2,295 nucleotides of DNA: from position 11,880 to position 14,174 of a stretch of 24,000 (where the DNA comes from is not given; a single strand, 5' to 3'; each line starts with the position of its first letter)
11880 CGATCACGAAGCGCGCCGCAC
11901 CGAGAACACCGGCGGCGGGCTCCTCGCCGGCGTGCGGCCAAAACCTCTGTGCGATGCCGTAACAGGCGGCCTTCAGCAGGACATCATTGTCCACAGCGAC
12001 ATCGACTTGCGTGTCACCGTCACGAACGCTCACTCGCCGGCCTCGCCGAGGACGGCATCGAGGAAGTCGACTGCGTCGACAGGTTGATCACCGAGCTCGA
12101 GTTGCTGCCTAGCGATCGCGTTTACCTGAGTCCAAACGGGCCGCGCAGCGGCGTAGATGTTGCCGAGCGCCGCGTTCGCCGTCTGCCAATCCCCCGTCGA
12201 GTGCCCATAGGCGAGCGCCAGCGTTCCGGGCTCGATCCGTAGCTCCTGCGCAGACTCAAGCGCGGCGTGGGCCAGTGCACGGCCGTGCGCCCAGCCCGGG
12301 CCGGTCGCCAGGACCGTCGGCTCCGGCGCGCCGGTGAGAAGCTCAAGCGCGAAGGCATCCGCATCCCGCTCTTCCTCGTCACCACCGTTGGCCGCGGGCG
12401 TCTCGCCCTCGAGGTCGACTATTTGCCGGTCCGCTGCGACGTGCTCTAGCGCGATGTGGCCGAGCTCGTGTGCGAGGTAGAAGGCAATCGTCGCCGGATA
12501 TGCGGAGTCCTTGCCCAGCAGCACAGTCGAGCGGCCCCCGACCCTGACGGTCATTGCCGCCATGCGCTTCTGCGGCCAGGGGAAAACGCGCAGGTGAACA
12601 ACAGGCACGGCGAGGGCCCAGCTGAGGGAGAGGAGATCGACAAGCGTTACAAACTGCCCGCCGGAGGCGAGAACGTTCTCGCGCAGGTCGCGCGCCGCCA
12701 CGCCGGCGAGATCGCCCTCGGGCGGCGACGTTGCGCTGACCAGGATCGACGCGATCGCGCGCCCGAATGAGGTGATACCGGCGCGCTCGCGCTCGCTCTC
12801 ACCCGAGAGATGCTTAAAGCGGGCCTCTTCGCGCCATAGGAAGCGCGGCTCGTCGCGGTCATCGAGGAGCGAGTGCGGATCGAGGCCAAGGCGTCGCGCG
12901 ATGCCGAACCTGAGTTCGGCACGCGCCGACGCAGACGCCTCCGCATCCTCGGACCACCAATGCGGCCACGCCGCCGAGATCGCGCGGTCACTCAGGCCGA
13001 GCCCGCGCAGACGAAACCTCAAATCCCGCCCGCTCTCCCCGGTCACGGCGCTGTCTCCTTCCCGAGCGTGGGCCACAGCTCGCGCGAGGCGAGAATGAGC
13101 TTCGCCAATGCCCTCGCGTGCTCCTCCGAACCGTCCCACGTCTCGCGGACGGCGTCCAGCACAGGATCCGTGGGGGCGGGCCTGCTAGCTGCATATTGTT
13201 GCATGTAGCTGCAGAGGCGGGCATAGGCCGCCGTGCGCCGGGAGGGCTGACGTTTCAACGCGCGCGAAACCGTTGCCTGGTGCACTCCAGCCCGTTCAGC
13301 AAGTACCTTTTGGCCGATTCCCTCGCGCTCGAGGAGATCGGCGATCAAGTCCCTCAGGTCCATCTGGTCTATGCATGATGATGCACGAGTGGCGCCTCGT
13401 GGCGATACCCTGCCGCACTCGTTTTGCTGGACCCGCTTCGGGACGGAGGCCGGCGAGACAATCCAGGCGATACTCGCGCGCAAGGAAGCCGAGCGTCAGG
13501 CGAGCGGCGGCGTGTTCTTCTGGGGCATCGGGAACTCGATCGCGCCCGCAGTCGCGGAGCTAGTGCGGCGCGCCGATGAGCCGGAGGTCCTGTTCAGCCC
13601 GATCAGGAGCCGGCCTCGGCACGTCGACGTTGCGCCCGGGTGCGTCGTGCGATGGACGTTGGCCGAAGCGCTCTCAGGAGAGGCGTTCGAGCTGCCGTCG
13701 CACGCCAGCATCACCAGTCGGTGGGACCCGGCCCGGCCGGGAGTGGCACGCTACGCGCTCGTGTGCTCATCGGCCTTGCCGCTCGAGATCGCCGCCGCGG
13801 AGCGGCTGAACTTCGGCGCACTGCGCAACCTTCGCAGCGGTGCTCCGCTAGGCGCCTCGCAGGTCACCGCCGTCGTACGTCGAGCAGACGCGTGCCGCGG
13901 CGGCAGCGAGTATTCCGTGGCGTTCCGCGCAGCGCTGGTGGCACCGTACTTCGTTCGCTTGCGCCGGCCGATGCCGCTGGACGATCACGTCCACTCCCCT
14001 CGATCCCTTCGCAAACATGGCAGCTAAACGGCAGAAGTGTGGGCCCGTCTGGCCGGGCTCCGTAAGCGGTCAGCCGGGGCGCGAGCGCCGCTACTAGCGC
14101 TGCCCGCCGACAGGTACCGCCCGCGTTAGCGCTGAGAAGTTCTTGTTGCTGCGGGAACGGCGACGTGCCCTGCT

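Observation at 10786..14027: Two full-length paralogs of an unrecognised protein family flank the XRE-ImmA-PIN operon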

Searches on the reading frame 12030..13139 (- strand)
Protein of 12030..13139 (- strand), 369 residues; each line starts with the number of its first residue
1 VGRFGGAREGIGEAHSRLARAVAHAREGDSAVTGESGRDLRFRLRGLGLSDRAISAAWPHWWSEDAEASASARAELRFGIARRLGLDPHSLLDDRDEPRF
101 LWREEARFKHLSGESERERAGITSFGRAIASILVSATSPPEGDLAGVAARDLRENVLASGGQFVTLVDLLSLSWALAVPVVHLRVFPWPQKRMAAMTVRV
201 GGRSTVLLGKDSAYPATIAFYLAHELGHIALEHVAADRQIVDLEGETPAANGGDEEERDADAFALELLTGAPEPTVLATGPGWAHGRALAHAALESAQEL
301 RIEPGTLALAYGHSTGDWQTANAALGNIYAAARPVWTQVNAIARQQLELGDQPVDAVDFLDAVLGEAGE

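Call 7: search_protein_families(library=pfam, proteins=[window:12030-13139:-], max_evalue=0.1)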
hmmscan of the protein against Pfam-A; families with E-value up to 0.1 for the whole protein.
window:12030-13139:- (369 aa): 2 families
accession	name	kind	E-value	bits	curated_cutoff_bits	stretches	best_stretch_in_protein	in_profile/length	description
PF06114.19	Peptidase_M78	-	0.001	19.3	22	1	213-268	37-86/123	IrrE N-terminal-like domain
PF01435.24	Peptidase_M48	-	0.072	13.3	20.3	0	216-235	63-82/186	Peptidase family M48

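Call 8: search_protein_families(library=ncbifam, proteins=[window:12030-13139:-], max_evalue=0.1)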
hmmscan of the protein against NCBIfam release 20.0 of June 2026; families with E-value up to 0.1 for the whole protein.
window:12030-13139:- (369 aa): 1 family
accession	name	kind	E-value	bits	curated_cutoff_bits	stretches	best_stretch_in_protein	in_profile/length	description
NF007238.0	PRK09672.1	equivalog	0.0022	17.3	274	1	217-270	164-206/309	phage exclusion protein Lit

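Call 9: search_protein_families(library=padloc, proteins=[window:12030-13139:-], max_evalue=0.1)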
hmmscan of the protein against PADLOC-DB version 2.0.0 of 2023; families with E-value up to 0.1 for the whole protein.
window:12030-13139:- (369 aa): 14 families
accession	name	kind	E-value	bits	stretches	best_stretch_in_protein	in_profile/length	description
PDLC04141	capP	-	3.4e-08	31.3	1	171-268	28-112/242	capP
PDLC03954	RmrA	-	5.9e-05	20.2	1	190-242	180-231/380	-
PDLC03952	RmrA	-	0.00014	18.8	1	189-267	191-262/395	-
PDLC03947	RmrA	-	0.00025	18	1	192-239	182-229/383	-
PDLC03982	PD-Lambda-2_B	-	0.00047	17.5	1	220-326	292-388/402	-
PDLC03949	RmrA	-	0.0011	15.9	1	193-281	165-236/363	-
PDLC03011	peptidase_U41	-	0.0013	16.3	1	188-268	131-195/378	-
PDLC03944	RmrA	-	0.0021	15.2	1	204-268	185-242/384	-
PDLC04656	PDC-M45A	-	0.0033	15.2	1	146-246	38-135/225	-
PDLC02355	Lit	-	0.0063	13.8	1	216-269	147-188/290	Lit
PDLC03945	RmrA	-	0.015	12.5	1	204-268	194-250/394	-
PDLC03951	RmrA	-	0.019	11.9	1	200-238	187-225/400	-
PDLC03955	RmrA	-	0.021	12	0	180-245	177-242/371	-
PDLC03948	RmrA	-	0.022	11.6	1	194-235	182-224/397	-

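Call 10: search_protein_families(library=phrogs, proteins=[window:12030-13139:-], max_evalue=0.1)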
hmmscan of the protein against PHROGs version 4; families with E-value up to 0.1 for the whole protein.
window:12030-13139:- (369 aa): 5 families
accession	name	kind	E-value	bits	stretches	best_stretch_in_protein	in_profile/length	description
phrog_18577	-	unknown function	4.7e-49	168.4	1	45-333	15-299/332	-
phrog_1914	-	unknown function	1.5e-06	29.1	1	208-269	84-142/222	-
phrog_2439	-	transcription regulation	3.5e-06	27.1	1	176-268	158-239/367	transcriptional regulator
phrog_19315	-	unknown function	3.7e-06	27.2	1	208-271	84-147/348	-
phrog_87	-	other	0.011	16.4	1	218-268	85-127/227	metallo-protease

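Call 28: search_solved_structures(query=window:12030-13046:-, max_evalue=1)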
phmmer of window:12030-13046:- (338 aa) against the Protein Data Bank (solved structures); distinct sequences matched with E-value up to 1: 0.

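Call 72: search_dna_similar(query=window:12030-13046:-, collection=phages, mode=protein, max_evalue=0.00001, max_rows=15)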
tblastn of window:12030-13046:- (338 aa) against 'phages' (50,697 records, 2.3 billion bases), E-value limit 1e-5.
No match.

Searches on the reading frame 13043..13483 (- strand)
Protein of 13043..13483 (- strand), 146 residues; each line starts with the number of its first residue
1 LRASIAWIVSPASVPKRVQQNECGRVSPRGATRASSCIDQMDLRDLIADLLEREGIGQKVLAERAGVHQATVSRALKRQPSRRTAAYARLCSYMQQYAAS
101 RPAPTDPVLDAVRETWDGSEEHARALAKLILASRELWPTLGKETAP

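Call 7: search_protein_families(library=pfam, proteins=[window:13043-13483:-], max_evalue=0.1)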
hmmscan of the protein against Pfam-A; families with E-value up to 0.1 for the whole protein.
window:13043-13483:- (146 aa): 15 families
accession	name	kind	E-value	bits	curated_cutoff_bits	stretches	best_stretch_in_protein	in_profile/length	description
PF13560.12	HTH_31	-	5.5e-05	23.8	27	1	43-93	2-53/64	Helix-turn-helix domain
PF13936.12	HTH_38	-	0.00086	19.4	27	1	43-78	9-43/44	Helix-turn-helix domain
PF01047.28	MarR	-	0.0012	19.2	24.6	1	48-78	10-40/59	MarR family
PF00356.27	LacI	-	0.0036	17.5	27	1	62-80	6-24/46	Bacterial regulatory proteins, lacI family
PF12802.13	MarR_2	-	0.0054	17.3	27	1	51-78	14-43/61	MarR family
PF01381.28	HTH_3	-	0.007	16.8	23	1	47-75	1-29/55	Helix-turn-helix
PF13744.12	HTH_37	-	0.0077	16.5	27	1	43-82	19-58/80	Helix-turn-helix domain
PF09048.16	Cro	-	0.011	16.1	32.7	1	56-78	13-35/59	Cro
PF20432.4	Xre-like-HTH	-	0.014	16.1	25.8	1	47-79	15-46/63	Antitoxin Xre-like helix-turn-helix domain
PF13384.12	HTH_23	-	0.017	15.4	24.6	1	47-78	10-40/50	Homeodomain-like domain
PF13443.12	HTH_26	-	0.022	15.4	22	1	50-93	5-49/63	Cro/C1-type HTH DNA-binding domain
PF13545.12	HTH_Crp_2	-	0.022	15.2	27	1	57-78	24-45/70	Crp-like helix-turn-helix domain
PF02376.21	CUT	-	0.035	14.5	24.4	1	37-96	4-69/79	CUT domain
PF01325.25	Fe_dep_repress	-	0.056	14.1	26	0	53-78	20-45/60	Iron dependent repressor, N-terminal DNA binding domain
PF25213.1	HVO_A0261_N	-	0.082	13.2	35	0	49-78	18-47/86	HVO_A0261 N-terminal domain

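Call 8: search_protein_families(library=ncbifam, proteins=[window:13043-13483:-], max_evalue=0.1)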
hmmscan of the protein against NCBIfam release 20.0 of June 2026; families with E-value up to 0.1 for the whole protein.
window:13043-13483:- (146 aa): 4 families
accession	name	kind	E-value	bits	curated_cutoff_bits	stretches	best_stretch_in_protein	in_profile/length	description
NF008273.0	PRK11050.1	equivalog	0.0012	18.6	153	1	42-79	40-78/156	manganese-binding transcriptional regulator MntR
NF033546.1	transpos_IS21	equivalog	0.0033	17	160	1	50-115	3-63/294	IS21 family transposase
NF007297.0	PRK09775.1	equivalog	0.017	13.8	401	1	45-95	5-56/446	type II toxin-antitoxin system HipA family toxin YjjJ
TIGR02937.1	sigma70-ECF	superfamily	0.088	12.4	42.9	0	47-78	125-156/165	sigma-70 family RNA polymerase sigma factor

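Call 9: search_protein_families(library=padloc, proteins=[window:13043-13483:-], max_evalue=0.1)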
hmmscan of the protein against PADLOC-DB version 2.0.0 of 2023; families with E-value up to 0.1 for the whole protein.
window:13043-13483:- (146 aa): 3 families
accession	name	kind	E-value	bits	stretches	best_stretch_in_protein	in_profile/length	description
PDLC04133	mad1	-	0.0046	15.2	1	58-87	8-39/60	mads_1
PDLC04760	PDC-M64C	-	0.014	13.7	1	39-78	23-62/93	-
PDLC04759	PDC-M64B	-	0.046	11.8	1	43-76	27-60/135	-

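Call 10: search_protein_families(library=phrogs, proteins=[window:13043-13483:-], max_evalue=0.1)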
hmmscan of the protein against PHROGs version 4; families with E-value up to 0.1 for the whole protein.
window:13043-13483:- (146 aa): 22 families
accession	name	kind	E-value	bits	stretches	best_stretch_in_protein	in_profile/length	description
phrog_296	-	integration and excision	2.8e-06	27.3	1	35-99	220-285/626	DNA transposition protein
phrog_4779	-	transcription regulation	1.5e-05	26.4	1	41-86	1-46/98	transcriptional regulator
phrog_6831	-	transcription regulation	0.00016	22.6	1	42-77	6-40/68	transcriptional regulator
phrog_1373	-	transcription regulation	0.00043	21.3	1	41-78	62-99/166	transcriptional regulator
phrog_2339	-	DNA, RNA and nucleotide metabolism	0.00048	21.1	1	42-81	25-64/98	HTH DNA binding protein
phrog_35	-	transcription regulation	0.00058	21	1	40-84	75-116/181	transcriptional repressor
phrog_2328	-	transcription regulation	0.0024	18.6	1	40-83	13-56/128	transcriptional repressor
phrog_517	-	DNA, RNA and nucleotide metabolism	0.0029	19.5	1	47-78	94-124/128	HTH DNA binding protein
phrog_4583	-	transcription regulation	0.0047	17.9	1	43-79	11-47/81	transcriptional repressor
phrog_3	-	transcription regulation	0.0062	17.3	1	39-93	85-136/430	transcriptional repressor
phrog_664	-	DNA, RNA and nucleotide metabolism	0.011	16.6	1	50-88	95-133/210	DNA binding protein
phrog_7241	-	transcription regulation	0.012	16.6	1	52-92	71-111/122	transcriptional regulator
phrog_4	-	transcription regulation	0.012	15.6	1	35-81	132-173/400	transcriptional repressor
phrog_8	-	transcription regulation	0.013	16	1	41-80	75-116/346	transcriptional regulator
phrog_20467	-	DNA, RNA and nucleotide metabolism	0.016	16.1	1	22-82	43-105/112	HNH endonuclease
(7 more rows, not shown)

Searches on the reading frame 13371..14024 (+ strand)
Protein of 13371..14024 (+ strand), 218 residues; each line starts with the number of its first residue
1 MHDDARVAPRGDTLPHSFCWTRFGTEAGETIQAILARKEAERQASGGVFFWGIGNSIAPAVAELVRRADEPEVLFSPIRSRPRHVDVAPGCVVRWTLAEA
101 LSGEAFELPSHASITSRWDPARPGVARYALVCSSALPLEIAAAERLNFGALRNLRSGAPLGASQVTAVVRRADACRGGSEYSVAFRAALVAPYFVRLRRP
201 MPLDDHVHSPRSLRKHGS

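Call 7: search_protein_families(library=pfam, proteins=[window:13371-14024:+], max_evalue=0.1)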
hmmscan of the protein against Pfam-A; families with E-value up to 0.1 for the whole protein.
window:13371-14024:+ (218 aa): 0 families

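Call 8: search_protein_families(library=ncbifam, proteins=[window:13371-14024:+], max_evalue=0.1)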
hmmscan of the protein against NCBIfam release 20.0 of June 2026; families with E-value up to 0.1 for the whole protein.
window:13371-14024:+ (218 aa): 0 families

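Call 9: search_protein_families(library=padloc, proteins=[window:13371-14024:+], max_evalue=0.1)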
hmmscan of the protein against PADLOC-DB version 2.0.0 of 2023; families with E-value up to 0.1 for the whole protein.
window:13371-14024:+ (218 aa): 0 families

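Call 10: search_protein_families(library=phrogs, proteins=[window:13371-14024:+], max_evalue=0.1)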
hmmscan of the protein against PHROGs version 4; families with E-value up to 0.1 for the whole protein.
window:13371-14024:+ (218 aa): 0 families

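Call 12: find_homologous_proteins(query=window:13371-14024:+)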
Query window:13371-14024:+ (218 aa): 1189 proteins with E <= 0.001 among 4132 candidates; the best 120 are listed.
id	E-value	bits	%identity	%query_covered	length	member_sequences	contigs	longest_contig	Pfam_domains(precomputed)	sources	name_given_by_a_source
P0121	3.5e-139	480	100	100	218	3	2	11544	-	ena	-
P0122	4.8e-107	375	81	100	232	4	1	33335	-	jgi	-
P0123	5.8e-104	365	81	95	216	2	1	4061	-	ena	-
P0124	1.3e-103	364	83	95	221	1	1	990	-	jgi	jgi:hypothetical protein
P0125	5.3e-98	345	79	94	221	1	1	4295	-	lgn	-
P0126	3.2e-96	339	75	95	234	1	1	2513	-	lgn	-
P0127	1.3e-95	337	75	94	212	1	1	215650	-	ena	-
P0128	4.8e-95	336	76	93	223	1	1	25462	-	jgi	jgi:hypothetical protein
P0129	4.8e-93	329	73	95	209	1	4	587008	-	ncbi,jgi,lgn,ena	-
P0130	3.4e-92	326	76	89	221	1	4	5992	-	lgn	-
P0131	5.5e-90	319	71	96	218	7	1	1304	-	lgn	-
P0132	7.8e-90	318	70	98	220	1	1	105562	-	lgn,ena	-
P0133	8.2e-90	318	73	94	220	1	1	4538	-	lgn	-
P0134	1.9e-89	317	72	95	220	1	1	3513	-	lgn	-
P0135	2.0e-89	317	68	99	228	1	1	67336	-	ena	-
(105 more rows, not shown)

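Call 19: find_encoding_contigs(protein=P0121, flank=10000, max_places=3)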
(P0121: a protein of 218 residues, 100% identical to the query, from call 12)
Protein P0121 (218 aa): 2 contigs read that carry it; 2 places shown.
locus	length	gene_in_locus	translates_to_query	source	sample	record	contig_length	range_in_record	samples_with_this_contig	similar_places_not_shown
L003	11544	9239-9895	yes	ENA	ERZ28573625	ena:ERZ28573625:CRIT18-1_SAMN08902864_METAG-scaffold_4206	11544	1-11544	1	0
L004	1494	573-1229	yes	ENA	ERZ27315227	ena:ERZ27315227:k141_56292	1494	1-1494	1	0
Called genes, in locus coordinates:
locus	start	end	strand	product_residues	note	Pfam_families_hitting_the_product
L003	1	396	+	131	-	?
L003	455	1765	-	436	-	PF00512:HisKA (weak), PF02518:HATPase_c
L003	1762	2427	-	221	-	PF00072:Response_reg, PF00486:Trans_reg_C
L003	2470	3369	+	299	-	PF00089:Trypsin, PF13365:Trypsin_2 (weak)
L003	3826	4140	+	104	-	-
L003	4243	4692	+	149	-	-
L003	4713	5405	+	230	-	PF00561:Abhydrolase_1 (faint), PF12697:Abhydrolase_6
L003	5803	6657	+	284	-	PF01861:BpsA_C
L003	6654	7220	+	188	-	-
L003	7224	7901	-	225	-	-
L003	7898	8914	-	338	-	PF10463:Peptidase_U49 (weak)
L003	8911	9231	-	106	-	-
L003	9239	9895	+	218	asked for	-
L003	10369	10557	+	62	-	PF12728:HTH_17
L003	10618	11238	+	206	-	-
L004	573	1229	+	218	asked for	-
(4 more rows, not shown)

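Call 25: search_solved_structures(query=A2, max_evalue=10)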
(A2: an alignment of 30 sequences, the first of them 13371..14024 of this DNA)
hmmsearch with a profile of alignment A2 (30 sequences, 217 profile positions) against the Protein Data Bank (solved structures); distinct sequences matched with E-value up to 10: 1.
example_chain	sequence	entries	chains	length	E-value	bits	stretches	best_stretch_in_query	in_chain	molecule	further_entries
8k6p_A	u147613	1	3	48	1.1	11.7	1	135-172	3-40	Sharpin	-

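Call 73: search_dna_similar(query=window:13371-14024:+, collection=plasmids, mode=protein, max_evalue=0.001, max_rows=25)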
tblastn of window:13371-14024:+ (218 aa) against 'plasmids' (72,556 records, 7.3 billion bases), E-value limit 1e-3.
Records with a match: 12; places in all: 12; records where one place covers at least 80% of the query: 12.
Best place of each record, by identity: <60% 12.
By first word of the organism name: Rhizobium 4; Burkholderia 4; Methylomonas 1; Pseudomonas 1; Agrobacterium 1; Sinorhizobium 1.
By predicted mobility (MOB-suite, as given by PLSDB): non-mobilizable 8; mobilizable 2; conjugative 2.
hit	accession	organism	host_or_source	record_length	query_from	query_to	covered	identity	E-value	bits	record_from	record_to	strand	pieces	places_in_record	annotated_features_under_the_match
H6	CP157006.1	Methylomonas sp. AM2-LC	-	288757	7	203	90%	41.7%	1e-36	142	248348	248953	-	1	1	record has no annotation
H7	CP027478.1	Pseudomonas koreensis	Cultured bacterium isolated from ...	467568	14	206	87%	41.6%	1e-27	147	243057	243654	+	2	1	none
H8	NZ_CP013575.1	Rhizobium phaseoli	Phaseolus vulgaris,Whole ...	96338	7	203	90%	39.8%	1e-25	110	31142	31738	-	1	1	hypothetical protein (x2)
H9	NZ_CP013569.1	Rhizobium phaseoli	Phaseolus vulgaris,Whole ...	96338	7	203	90%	39.8%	1e-25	110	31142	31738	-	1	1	hypothetical protein (x2)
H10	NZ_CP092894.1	Agrobacterium tumefaciens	soil,soil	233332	19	209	88%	39.9%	4e-34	135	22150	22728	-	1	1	none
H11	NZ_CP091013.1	Burkholderia cenocepacia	-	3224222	14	203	87%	39.0%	8e-26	111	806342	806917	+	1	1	none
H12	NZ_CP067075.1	Rhizobium sp. AB2/73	Phyla canescens,cell culture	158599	9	205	90%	37.2%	1e-30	125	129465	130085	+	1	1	hypothetical protein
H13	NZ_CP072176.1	Rhizobium sp. AB2/73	Phyla canescens,cell culture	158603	9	205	90%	37.2%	1e-30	125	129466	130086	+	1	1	hypothetical protein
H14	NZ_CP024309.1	Sinorhizobium fredii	Phaseolus vulgaris,cell culture,plant ...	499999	19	205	86%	39.1%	4e-24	136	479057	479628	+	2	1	hypothetical protein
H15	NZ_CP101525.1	Burkholderia arboris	mixed culture,soil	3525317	14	204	88%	38.3%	4e-26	112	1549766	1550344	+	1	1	none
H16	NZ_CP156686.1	Burkholderia stagnalis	Bacterial cells,soils collected in ...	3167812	14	203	87%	37.6%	2e-26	113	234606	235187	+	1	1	none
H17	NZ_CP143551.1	Burkholderia multivorans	Homo sapiens,bronchoalveolar lavage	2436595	14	204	88%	37.2%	1e-25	110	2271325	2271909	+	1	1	none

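Call 74: get_annotated_region(hit=H11, flank=6000)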
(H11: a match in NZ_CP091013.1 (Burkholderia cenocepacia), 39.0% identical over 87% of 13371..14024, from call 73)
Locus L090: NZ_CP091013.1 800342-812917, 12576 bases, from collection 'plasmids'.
description: Burkholderia cenocepacia strain CMCC(B)23006 plasmid unnamed1, complete sequence
organism: Burkholderia cenocepacia (NCBI taxid 95486)
taxonomy: Bacteria; Pseudomonadota; Betaproteobacteria; Burkholderiales; Burkholderiaceae; Burkholderia; Burkholderia cenocepacia
host: -; source: -; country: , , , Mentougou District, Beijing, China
typing (MOB-suite, as given by PLSDB): non-mobilizable
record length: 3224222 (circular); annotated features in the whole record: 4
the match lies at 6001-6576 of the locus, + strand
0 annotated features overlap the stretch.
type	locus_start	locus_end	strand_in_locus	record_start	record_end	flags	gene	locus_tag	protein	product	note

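Call 75: get_annotated_region(hit=H8, flank=6000)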
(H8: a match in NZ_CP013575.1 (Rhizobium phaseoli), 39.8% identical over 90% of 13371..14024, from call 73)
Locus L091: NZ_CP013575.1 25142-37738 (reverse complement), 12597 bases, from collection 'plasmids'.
description: Rhizobium phaseoli strain N671 plasmid pRphaN671a, complete sequence
organism: Rhizobium phaseoli (NCBI taxid 396)
taxonomy: Bacteria; Pseudomonadota; Alphaproteobacteria; Hyphomicrobiales; Rhizobiaceae; Rhizobium; Rhizobium phaseoli
host: -; source: Phaseolus vulgaris,Whole organism,Legume-root nodule,legume-root nodule; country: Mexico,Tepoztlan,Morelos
typing (MOB-suite, as given by PLSDB): mobilizable; replicon rep_cluster_600; relaxase MOBF
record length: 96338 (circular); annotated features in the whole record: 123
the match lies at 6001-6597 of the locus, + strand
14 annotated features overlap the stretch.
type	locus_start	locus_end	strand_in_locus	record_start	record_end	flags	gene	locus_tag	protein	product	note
CDS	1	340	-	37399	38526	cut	-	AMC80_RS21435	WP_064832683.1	hypothetical protein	-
CDS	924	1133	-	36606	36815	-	-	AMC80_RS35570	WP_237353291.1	hypothetical protein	-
CDS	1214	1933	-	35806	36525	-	-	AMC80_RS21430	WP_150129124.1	hypothetical protein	-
CDS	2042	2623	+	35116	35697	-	-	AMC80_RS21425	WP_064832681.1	DUF4329 domain-containing protein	-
CDS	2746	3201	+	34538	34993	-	-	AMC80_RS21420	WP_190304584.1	PD-(D/E)XK nuclease family protein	-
CDS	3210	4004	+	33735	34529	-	-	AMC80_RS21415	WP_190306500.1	hypothetical protein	-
CDS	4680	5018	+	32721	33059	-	-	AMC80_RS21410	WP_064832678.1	DUF4258 domain-containing protein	-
CDS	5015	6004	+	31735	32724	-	-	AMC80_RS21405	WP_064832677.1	hypothetical protein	-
CDS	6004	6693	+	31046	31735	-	-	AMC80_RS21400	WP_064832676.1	hypothetical protein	-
CDS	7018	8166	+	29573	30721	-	tcmP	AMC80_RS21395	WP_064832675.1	three-Cys-motif partner protein TcmP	-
CDS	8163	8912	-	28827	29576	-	-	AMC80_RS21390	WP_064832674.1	DUF5131 family protein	-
CDS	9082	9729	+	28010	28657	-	-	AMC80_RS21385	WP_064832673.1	N-6 DNA methylase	GO:0006306 - DNA methylation [Evidence IEA]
CDS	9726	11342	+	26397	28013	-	-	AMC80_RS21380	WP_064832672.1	Eco57I restriction-modification methylase domain-containing protein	-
CDS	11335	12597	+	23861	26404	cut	-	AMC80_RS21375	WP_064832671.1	GIY-YIG nuclease family protein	-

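Call 79: find_related_loci(query=A2, collection=viral_contigs, flank=8000)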
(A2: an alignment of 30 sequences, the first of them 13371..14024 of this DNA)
Query A2 (218 aa) in viral_contigs; peptide patterns used: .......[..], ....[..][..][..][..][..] (x = any residue, [..] = any of these).
20 stretches matched a pattern; 2 encode a relative of the query (tblastn E <= 1e-3); 2 distinct loci.
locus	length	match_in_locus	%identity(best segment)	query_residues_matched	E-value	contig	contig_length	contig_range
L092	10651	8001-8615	53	10-218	1e-64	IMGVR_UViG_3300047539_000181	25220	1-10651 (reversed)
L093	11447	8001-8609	53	12-218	1e-64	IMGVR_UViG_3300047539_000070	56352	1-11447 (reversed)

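Call 91: search_protein_families(library=pfam, proteins=[L091:5015-6001:+, L091:4680-5015:+], max_evalue=0.01)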
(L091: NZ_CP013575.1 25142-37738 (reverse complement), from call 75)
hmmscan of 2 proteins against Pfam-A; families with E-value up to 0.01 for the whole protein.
L091:5015-6001:+ (329 aa): 0 families

L091:4680-5015:+ (112 aa): 1 family
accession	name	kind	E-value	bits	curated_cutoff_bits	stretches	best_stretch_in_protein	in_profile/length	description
PF14076.12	DUF4258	-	1.7e-05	25.5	25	1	8-38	1-33/71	Domain of unknown function (DUF4258)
